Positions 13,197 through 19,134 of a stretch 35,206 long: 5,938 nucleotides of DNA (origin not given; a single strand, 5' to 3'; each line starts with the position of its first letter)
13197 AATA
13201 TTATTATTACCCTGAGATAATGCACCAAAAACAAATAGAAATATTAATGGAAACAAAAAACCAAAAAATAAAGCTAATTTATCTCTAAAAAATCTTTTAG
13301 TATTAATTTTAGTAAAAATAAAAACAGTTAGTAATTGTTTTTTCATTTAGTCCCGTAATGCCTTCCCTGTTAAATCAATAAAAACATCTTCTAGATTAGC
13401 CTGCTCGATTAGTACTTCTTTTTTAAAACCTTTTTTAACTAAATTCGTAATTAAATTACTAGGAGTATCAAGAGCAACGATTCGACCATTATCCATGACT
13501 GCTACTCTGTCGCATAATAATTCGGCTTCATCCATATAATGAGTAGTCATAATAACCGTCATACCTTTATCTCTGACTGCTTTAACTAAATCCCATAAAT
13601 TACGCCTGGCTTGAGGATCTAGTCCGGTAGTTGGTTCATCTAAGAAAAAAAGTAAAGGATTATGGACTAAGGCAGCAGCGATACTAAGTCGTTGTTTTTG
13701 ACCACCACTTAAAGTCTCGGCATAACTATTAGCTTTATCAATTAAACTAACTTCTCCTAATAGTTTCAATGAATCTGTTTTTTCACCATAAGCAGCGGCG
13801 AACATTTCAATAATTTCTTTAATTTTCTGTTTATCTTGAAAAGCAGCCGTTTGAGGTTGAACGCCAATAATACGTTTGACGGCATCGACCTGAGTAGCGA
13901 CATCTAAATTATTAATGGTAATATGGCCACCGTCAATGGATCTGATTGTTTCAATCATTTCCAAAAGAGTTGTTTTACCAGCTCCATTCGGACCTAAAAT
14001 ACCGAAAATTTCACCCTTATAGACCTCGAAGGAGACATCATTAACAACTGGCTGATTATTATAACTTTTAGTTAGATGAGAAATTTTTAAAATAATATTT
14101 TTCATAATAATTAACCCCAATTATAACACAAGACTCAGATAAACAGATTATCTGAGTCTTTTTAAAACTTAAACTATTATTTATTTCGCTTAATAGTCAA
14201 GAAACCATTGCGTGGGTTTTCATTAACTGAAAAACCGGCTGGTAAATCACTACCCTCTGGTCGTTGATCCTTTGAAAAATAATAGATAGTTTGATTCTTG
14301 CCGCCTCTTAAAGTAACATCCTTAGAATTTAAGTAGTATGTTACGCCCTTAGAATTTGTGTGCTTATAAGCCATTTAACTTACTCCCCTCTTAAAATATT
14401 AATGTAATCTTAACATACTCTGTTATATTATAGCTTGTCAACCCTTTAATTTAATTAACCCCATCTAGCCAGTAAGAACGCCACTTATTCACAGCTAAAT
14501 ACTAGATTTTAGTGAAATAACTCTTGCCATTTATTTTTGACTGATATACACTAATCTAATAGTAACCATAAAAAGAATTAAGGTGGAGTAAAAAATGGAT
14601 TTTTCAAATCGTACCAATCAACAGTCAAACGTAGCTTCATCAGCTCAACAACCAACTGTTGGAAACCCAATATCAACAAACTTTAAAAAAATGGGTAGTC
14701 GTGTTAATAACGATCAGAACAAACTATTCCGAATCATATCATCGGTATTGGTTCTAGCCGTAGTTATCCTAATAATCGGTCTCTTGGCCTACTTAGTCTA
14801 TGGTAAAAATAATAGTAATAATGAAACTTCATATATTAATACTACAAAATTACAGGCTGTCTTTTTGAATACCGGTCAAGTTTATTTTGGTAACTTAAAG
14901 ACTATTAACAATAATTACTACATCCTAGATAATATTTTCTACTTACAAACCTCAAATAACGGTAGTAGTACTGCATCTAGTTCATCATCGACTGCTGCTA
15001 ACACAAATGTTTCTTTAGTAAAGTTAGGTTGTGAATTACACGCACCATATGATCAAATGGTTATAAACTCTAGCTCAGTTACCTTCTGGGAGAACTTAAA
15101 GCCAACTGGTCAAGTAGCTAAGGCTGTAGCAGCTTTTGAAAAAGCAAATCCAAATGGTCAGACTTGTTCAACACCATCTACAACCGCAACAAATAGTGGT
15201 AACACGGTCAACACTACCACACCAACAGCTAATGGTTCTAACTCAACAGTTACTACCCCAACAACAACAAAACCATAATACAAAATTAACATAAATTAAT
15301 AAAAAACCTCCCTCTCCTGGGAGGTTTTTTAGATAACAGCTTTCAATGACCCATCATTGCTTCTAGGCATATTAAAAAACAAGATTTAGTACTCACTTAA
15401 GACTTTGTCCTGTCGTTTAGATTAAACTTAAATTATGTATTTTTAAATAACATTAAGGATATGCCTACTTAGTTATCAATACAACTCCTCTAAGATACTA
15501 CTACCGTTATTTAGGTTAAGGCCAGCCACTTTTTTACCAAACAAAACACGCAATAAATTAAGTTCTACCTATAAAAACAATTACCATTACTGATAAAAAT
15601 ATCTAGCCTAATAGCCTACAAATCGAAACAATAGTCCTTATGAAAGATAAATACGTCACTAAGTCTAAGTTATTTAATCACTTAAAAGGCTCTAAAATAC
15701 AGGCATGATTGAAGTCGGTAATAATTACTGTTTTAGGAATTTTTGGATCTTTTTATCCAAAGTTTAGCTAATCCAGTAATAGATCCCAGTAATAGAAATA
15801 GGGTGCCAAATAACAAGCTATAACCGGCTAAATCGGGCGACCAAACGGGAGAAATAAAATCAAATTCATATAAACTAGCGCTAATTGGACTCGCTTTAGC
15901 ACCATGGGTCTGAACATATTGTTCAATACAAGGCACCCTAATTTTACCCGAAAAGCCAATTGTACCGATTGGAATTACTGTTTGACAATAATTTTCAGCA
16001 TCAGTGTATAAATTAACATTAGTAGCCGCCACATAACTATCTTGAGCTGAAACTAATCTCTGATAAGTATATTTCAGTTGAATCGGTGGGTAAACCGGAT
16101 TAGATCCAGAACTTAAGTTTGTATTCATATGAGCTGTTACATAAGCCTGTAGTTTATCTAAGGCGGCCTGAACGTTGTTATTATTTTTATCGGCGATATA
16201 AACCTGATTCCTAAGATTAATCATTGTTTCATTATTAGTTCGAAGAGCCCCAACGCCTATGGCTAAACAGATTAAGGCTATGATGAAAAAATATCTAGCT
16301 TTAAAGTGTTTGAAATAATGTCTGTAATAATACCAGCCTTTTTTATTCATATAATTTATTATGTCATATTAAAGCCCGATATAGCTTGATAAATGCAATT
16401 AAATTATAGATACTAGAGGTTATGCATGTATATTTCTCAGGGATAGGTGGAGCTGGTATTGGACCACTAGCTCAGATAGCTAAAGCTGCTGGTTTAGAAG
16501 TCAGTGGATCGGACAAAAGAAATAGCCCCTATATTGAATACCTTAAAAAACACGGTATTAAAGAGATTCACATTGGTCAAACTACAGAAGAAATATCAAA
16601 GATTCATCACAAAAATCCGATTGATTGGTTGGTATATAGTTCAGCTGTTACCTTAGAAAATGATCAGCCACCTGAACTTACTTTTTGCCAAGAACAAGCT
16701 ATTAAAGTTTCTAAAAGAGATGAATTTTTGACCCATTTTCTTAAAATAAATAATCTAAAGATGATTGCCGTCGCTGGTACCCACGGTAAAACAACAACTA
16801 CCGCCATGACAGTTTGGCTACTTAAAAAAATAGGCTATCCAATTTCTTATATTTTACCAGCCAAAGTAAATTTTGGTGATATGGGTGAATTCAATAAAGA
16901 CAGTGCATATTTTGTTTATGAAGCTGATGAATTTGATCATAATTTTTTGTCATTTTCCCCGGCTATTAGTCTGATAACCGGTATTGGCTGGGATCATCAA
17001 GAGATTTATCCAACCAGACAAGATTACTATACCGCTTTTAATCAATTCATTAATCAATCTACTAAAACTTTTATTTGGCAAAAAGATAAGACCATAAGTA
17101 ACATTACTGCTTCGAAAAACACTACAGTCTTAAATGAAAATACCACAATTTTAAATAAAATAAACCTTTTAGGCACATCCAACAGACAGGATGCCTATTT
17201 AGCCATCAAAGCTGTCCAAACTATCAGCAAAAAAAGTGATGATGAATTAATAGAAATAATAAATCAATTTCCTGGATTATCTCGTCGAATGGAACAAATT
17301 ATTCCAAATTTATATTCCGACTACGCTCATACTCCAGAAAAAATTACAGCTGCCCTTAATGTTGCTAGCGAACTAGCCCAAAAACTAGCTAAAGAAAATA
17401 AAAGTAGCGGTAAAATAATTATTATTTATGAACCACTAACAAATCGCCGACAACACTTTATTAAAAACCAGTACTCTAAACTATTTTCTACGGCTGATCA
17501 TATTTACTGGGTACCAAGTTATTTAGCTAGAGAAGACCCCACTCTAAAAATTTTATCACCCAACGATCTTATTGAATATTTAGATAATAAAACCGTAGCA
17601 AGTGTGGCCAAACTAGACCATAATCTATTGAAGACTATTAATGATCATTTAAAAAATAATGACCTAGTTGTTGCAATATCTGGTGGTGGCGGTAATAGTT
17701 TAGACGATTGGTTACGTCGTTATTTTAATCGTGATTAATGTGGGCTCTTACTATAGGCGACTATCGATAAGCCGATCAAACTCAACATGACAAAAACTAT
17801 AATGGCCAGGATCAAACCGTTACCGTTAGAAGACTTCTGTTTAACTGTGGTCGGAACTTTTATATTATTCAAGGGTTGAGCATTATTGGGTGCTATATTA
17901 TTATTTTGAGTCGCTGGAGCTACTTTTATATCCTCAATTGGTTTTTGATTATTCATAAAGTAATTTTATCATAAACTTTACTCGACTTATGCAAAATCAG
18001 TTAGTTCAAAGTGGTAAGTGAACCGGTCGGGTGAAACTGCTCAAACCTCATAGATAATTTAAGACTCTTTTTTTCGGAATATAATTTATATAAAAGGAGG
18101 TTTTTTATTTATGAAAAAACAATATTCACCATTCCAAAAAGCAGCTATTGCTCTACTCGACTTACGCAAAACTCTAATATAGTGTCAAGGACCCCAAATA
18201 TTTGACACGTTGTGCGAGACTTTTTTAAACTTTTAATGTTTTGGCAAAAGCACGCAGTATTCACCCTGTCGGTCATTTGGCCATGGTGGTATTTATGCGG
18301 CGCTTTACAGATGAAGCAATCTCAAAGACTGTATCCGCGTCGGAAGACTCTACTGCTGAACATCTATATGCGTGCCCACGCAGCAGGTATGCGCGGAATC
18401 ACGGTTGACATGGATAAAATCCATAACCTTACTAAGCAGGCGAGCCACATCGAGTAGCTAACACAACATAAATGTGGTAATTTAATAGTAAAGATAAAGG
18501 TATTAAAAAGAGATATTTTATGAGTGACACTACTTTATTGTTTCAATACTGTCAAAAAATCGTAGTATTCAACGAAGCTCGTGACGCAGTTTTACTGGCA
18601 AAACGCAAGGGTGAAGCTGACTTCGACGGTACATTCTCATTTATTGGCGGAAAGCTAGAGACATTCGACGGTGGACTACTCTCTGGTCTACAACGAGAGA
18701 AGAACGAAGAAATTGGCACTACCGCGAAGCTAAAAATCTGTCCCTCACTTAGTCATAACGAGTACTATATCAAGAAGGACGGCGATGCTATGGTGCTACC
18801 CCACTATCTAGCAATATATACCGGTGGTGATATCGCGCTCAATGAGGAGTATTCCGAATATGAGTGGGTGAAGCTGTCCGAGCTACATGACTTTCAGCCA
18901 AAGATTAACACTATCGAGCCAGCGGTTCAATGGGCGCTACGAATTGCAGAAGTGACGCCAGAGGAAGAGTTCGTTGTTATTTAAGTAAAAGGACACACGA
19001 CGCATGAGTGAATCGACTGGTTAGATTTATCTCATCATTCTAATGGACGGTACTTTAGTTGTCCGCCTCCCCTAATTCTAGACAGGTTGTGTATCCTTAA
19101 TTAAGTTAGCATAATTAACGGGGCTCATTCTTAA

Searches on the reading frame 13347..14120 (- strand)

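Call 56: search_protein_families(library=pfam, proteins=[window:13347-14120:-], max_evalue=0.001)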
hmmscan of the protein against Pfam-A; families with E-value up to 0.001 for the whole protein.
window:13347-14120:- (257 aa): 5 families
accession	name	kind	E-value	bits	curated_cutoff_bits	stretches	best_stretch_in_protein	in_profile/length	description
PF00005.33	ABC_tran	-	4.4e-30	105.5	25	1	26-165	1-137/137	ABC transporter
PF13304.12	AAA_21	-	9.5e-16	59.1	27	2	134-194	235-298/304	AAA domain, putative AbiEii toxin, Type IV TA system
PF02463.25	SMC_N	-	9.1e-08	32.2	40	1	18-197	11-200/220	RecF/RecN/SMC N terminal domain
PF13175.12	AAA_15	-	1.6e-06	28.4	32.1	0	92-194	276-369/374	AAA ATPase domain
PF13476.12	AAA_23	-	3.4e-06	28.3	27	1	27-57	11-40/201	AAA domain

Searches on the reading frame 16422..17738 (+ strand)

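Call 56: search_protein_families(library=pfam, proteins=[window:16422-17738:+], max_evalue=0.001)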
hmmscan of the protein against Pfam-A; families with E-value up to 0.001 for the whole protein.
window:16422-17738:+ (438 aa): 3 families
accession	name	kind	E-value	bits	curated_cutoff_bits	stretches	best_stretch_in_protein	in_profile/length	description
PF01225.30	Mur_ligase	-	4.8e-13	49.7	21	1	2-107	1-91/95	Mur ligase family, catalytic domain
PF08245.18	Mur_ligase_M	-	1.3e-11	45.3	24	1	117-232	1-138/200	Mur ligase middle domain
PF02875.26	Mur_ligase_C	-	6.9e-05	24.1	28.4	1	288-419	1-124/127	Mur ligase, glutamate ligase domain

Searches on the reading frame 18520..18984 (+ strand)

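Call 56: search_protein_families(library=pfam, proteins=[window:18520-18984:+], max_evalue=0.001)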
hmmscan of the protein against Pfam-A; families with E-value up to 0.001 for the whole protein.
window:18520-18984:+ (154 aa): 2 families
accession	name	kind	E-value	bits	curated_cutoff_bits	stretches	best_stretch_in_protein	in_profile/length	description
PF00293.34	NUDIX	-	1.4e-12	48.2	21.1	1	14-126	8-121/134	NUDIX domain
PF22327.2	Nudt16-like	-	0.00021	21.7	27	1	8-73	8-70/161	U8 snoRNA-decapping enzyme-like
